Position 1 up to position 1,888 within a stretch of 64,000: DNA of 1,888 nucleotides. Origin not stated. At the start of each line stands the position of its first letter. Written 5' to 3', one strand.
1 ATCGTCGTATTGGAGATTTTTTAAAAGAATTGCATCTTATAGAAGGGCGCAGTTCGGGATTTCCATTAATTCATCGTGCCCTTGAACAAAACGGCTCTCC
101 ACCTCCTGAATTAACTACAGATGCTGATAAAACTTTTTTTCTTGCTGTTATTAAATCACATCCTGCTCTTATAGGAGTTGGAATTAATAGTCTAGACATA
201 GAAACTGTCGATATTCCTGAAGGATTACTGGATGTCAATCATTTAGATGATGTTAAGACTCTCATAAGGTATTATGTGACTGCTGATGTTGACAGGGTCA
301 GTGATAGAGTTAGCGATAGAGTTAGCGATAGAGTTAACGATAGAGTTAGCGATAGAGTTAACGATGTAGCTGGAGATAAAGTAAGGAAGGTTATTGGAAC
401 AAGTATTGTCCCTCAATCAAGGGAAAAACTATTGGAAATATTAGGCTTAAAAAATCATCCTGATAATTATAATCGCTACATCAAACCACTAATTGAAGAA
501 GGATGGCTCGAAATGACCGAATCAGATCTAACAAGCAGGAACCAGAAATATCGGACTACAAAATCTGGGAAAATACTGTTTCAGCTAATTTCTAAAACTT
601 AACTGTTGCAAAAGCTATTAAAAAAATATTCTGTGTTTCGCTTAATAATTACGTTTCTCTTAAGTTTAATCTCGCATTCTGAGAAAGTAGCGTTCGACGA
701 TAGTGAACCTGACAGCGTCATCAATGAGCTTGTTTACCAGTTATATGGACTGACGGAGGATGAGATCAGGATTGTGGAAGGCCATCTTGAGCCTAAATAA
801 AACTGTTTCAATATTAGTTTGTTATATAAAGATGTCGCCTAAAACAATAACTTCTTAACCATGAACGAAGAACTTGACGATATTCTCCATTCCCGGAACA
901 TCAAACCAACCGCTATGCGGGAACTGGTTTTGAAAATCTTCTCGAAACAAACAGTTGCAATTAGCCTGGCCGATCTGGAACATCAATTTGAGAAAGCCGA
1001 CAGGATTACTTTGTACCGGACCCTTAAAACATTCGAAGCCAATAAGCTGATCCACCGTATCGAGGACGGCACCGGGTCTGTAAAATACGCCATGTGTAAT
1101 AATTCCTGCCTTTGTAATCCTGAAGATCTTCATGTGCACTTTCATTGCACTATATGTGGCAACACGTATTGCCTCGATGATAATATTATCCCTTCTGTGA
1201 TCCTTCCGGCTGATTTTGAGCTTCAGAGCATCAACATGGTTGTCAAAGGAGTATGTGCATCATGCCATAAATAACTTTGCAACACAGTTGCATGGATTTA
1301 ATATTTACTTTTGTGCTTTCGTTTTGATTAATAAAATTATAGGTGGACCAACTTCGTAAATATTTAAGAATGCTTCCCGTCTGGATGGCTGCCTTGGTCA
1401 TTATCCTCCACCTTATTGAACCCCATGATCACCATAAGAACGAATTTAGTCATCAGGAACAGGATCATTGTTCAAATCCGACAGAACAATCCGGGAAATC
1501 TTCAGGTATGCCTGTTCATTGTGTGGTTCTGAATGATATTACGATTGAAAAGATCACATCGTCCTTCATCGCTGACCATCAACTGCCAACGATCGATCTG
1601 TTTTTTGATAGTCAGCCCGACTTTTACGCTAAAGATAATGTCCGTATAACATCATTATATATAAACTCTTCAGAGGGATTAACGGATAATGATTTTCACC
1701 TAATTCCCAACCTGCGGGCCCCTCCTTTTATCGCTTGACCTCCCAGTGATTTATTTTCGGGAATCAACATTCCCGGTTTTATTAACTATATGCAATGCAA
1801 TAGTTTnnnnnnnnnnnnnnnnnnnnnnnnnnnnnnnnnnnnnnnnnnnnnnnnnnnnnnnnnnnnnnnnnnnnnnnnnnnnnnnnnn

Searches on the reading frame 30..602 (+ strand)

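Call 16: search_protein_families(library=pfam, proteins=[window:30-602:+], max_evalue=0.001)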
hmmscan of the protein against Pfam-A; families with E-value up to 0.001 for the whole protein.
window:30-602:+ (190 aa): 1 family
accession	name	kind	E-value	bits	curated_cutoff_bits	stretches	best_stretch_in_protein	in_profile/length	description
PF21247.3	Fic-like_C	-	1.5e-08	34.9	27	1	129-177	15-64/64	Filamentation induced by cAMP protein Fic-like, C-terminal domain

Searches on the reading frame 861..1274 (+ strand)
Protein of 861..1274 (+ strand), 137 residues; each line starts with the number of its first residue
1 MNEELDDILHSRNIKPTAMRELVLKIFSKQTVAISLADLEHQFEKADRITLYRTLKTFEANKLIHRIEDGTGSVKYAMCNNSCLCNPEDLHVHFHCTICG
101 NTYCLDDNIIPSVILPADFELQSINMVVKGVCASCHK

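Call 16: search_protein_families(library=pfam, proteins=[window:861-1274:+], max_evalue=0.001)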
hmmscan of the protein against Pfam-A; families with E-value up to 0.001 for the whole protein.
window:861-1274:+ (137 aa): 1 family
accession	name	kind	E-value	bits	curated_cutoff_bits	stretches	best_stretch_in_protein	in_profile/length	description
PF01475.25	FUR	-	2.6e-09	37.7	23.1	1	13-111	3-99/121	Ferric uptake regulator family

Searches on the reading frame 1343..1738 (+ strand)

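Call 16: search_protein_families(library=pfam, proteins=[window:1343-1738:+], max_evalue=0.001)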
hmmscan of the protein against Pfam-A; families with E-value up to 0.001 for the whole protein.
window:1343-1738:+ (131 aa): 1 family
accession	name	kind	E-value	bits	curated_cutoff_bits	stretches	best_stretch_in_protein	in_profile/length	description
PF20558.3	DUF6769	-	0.00049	21.1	27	1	15-129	10-130/130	Family of unknown function (DUF6769)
